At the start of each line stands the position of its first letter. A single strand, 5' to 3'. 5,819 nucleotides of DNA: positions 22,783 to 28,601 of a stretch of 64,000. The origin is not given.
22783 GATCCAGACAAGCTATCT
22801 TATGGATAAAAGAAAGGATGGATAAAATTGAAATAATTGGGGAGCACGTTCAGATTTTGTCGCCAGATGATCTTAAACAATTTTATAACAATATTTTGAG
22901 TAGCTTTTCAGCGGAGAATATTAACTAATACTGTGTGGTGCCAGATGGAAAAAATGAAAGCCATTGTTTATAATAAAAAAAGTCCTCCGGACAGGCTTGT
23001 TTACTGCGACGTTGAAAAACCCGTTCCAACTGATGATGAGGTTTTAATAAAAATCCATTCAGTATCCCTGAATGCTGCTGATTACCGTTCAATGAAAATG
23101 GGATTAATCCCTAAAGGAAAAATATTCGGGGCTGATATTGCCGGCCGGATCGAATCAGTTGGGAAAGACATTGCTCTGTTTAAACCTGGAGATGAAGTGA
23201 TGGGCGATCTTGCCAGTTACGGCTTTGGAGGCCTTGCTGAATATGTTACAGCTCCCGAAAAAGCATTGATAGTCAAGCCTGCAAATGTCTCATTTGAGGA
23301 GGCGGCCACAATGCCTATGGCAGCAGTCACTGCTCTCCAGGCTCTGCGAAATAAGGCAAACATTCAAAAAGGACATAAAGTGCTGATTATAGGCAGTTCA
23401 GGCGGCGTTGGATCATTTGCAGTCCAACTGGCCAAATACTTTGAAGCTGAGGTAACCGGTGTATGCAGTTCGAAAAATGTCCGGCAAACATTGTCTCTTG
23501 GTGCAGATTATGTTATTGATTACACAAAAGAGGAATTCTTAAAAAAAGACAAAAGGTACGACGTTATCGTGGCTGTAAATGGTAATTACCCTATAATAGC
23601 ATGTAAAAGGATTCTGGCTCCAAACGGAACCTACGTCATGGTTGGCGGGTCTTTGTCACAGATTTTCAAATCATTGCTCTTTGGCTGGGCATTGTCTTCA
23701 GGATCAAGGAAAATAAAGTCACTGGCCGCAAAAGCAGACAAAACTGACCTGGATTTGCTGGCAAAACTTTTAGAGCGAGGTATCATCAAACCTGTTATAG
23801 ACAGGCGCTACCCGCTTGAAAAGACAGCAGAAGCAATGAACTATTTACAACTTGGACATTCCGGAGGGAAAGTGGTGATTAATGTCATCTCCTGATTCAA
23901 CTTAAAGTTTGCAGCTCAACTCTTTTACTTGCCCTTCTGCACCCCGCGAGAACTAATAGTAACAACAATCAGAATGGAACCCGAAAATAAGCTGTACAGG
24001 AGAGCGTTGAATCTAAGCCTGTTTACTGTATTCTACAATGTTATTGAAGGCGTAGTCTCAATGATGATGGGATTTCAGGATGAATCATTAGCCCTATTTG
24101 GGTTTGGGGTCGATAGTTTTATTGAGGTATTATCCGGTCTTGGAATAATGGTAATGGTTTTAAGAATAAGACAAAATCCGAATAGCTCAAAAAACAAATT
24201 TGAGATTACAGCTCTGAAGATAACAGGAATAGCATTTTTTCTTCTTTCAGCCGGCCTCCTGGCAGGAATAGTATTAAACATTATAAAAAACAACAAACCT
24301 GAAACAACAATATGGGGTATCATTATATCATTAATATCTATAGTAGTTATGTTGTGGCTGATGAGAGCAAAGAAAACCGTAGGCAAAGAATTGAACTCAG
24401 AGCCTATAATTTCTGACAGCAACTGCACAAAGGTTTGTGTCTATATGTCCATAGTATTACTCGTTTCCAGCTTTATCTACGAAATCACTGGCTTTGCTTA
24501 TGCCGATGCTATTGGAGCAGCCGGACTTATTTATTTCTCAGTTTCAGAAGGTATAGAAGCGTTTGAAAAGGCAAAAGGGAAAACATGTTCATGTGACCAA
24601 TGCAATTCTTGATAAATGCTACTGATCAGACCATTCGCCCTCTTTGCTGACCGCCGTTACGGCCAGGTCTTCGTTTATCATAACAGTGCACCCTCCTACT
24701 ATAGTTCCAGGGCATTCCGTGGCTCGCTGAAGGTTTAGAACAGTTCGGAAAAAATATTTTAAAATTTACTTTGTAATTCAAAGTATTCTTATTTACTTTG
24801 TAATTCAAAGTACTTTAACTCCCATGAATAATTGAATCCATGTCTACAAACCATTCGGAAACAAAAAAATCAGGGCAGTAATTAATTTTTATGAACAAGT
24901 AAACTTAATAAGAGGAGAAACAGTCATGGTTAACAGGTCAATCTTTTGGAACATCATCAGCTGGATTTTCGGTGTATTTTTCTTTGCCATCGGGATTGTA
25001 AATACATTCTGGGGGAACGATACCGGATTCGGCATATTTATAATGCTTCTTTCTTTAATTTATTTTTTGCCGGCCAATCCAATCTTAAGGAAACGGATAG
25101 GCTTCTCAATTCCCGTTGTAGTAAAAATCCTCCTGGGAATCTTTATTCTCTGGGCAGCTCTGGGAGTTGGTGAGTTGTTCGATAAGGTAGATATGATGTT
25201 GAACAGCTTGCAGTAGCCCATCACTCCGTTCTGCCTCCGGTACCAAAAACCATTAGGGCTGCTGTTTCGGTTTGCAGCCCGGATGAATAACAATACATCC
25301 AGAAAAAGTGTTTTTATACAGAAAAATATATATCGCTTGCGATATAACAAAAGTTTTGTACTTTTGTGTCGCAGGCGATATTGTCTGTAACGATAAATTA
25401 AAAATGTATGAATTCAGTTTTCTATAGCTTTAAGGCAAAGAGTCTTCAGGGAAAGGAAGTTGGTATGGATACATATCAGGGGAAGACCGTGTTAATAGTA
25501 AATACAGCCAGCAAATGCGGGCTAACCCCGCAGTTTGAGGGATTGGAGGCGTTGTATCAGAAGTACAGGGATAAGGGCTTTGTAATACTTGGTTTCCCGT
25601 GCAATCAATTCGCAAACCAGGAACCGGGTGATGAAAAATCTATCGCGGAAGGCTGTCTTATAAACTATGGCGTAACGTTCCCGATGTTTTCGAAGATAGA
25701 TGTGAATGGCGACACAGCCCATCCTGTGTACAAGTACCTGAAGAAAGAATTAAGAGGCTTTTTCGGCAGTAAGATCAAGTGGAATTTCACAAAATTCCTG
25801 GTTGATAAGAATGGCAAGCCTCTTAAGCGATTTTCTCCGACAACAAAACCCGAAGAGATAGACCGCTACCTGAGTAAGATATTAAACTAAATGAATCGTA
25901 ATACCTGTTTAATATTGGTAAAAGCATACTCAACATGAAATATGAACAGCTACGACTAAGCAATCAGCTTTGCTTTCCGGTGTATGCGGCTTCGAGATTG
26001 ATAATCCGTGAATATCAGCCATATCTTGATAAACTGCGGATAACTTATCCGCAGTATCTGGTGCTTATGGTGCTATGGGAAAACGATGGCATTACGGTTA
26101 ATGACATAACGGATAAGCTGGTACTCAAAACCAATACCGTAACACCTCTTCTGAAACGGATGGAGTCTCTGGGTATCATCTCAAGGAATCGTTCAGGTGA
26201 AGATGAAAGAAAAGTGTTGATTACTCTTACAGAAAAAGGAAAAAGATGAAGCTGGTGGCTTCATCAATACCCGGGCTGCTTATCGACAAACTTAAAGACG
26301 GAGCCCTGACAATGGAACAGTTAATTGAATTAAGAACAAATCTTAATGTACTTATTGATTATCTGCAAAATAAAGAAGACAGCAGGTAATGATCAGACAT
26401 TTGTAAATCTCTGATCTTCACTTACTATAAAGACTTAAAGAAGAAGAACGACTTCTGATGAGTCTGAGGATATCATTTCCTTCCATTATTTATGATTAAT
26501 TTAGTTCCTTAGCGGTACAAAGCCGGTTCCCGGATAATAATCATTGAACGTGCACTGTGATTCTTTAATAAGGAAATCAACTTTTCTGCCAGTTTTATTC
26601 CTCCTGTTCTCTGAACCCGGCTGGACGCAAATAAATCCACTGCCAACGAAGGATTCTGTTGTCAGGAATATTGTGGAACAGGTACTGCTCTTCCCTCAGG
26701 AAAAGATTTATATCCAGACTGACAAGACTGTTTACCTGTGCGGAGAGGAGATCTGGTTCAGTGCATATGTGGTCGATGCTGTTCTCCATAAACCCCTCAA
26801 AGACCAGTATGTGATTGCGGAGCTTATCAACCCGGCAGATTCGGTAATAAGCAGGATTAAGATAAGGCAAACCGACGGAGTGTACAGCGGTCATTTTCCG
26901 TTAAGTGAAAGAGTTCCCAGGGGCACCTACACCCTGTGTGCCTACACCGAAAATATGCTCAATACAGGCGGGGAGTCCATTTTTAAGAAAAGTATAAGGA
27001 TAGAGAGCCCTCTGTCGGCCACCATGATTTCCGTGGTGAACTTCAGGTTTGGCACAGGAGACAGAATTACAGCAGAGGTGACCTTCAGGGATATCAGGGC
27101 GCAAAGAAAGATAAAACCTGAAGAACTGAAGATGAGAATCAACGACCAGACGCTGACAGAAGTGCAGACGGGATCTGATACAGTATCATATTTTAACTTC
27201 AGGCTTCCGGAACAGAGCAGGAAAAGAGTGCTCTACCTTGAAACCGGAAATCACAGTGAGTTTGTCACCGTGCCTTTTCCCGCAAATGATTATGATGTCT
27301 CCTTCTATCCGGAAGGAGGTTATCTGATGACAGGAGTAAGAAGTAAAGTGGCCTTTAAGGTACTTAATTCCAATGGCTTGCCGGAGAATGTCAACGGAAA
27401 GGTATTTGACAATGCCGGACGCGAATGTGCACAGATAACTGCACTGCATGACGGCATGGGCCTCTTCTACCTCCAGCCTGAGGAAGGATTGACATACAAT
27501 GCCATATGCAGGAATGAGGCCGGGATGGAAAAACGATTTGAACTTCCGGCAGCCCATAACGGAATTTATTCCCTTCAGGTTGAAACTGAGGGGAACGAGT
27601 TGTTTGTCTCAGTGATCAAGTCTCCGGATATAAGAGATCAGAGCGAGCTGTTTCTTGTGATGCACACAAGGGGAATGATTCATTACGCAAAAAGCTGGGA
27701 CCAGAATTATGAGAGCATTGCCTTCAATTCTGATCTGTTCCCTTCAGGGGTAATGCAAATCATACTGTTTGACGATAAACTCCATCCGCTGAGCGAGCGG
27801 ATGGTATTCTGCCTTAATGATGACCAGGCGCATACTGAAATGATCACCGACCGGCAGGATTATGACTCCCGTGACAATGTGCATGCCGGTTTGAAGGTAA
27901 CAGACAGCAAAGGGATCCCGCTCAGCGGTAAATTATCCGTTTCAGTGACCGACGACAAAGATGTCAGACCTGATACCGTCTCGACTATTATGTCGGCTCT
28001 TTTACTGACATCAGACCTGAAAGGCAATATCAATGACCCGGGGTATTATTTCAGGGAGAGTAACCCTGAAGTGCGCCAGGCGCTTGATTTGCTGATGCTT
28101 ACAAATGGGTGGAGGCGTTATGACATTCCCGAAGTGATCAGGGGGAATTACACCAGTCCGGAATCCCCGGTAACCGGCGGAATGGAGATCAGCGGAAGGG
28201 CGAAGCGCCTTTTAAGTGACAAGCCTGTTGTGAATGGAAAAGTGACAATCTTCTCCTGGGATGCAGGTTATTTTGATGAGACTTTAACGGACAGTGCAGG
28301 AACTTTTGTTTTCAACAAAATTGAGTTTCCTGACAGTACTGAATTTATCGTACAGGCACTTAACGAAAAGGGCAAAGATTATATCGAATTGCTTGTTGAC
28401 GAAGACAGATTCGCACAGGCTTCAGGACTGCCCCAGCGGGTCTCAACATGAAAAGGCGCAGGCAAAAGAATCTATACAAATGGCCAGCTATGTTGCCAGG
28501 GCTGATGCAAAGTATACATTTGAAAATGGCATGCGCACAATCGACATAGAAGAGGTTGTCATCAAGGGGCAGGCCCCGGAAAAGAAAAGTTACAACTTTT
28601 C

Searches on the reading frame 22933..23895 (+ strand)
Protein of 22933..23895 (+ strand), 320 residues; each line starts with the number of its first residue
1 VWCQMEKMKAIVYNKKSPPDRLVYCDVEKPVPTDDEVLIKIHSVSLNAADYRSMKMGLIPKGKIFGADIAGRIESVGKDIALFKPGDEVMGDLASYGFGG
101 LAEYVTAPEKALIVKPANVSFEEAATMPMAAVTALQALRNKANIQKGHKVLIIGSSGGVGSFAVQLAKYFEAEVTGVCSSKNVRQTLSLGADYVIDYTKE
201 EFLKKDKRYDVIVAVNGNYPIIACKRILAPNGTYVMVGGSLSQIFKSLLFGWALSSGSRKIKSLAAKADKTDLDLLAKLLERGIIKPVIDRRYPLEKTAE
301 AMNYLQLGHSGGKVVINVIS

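Call 10: search_protein_families(library=pfam, proteins=[window:22933-23895:+], max_evalue=0.01)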
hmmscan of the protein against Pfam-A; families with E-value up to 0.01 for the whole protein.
window:22933-23895:+ (320 aa): 5 families
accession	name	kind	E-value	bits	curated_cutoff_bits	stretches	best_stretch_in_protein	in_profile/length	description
PF13602.12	ADH_zinc_N_2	-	1.1e-25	91.5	27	1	189-316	1-134/134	Zinc-binding dehydrogenase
PF08240.17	ADH_N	-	2.5e-14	53.8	23.5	1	34-116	2-103/104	Alcohol dehydrogenase GroES-like domain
PF00107.32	ADH_zinc_N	-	6.3e-13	49.2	31.8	1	158-241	1-92/129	Zinc-binding dehydrogenase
PF02353.26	CMAS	-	0.0028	17.5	27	1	124-185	40-99/273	Mycolic acid cyclopropane synthetase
PF12242.14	Eno-Rase_NADH_b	-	0.0065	16.7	23.4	0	136-178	28-72/79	NAD(P)H binding domain of trans-2-enoyl-CoA reductase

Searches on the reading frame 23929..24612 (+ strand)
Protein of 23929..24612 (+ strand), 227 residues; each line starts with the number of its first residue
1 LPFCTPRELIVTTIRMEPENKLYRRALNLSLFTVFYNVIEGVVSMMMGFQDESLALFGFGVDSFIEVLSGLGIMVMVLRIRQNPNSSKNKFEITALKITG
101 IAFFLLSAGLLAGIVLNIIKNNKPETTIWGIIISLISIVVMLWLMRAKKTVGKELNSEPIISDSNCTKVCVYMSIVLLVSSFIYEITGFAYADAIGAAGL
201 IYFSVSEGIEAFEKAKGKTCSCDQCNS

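Call 65: search_protein_families(library=pfam, proteins=[window:23929-24612:+], max_evalue=0.001)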
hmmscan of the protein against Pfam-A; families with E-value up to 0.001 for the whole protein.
window:23929-24612:+ (227 aa): 1 family
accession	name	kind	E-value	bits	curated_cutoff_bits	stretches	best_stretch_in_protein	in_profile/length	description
PF01545.26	Cation_efflux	-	9.6e-12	45.5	26.6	1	34-212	5-190/198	Cation efflux family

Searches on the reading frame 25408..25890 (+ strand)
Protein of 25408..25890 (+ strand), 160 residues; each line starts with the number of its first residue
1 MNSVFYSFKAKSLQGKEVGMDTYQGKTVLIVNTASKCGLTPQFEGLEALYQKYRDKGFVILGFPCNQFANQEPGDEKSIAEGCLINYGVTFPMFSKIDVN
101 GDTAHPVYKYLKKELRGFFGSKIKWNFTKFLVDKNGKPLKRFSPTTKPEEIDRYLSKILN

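Call 65: search_protein_families(library=pfam, proteins=[window:25408-25890:+], max_evalue=0.001)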
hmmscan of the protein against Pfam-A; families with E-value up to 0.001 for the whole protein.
window:25408-25890:+ (160 aa): 2 families
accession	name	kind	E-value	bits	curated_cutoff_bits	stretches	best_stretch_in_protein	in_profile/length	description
PF00255.25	GSHPx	-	7.1e-44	148.3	27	1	5-112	1-108/108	Glutathione peroxidase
PF00578.27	AhpC-TSA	-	8.7e-06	26.1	26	1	6-122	6-105/124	AhpC/TSA family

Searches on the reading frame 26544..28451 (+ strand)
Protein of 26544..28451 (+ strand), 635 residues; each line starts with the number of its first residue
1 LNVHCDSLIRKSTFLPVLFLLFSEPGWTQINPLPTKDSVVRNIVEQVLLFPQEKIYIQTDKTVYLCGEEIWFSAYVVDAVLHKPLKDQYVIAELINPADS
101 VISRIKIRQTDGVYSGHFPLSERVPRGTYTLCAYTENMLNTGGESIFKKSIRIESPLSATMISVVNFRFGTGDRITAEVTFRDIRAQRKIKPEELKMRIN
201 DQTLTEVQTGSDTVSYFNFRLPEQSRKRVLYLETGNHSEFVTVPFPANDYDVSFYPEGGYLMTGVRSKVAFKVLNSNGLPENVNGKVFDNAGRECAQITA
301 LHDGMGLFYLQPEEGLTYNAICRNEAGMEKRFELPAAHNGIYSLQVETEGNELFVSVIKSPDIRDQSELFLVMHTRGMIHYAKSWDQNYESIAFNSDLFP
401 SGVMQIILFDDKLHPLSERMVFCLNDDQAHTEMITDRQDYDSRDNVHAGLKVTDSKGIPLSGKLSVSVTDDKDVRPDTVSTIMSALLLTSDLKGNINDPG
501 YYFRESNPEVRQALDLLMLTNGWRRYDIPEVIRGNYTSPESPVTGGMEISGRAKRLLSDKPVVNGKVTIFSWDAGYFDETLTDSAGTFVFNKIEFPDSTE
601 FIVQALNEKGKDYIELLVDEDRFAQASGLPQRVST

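Call 10: search_protein_families(library=pfam, proteins=[window:26544-28451:+], max_evalue=0.01)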
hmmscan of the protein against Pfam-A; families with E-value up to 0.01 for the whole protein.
window:26544-28451:+ (635 aa): 2 families
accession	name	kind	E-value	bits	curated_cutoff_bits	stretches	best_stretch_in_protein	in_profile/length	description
PF01835.25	MG2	-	1.4e-14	54.7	32.8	1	54-138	1-85/96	MG2 domain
PF13620.12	CarboxypepD_reg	-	0.00011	23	32.3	0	549-606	2-57/82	Carboxypeptidase regulatory-like domain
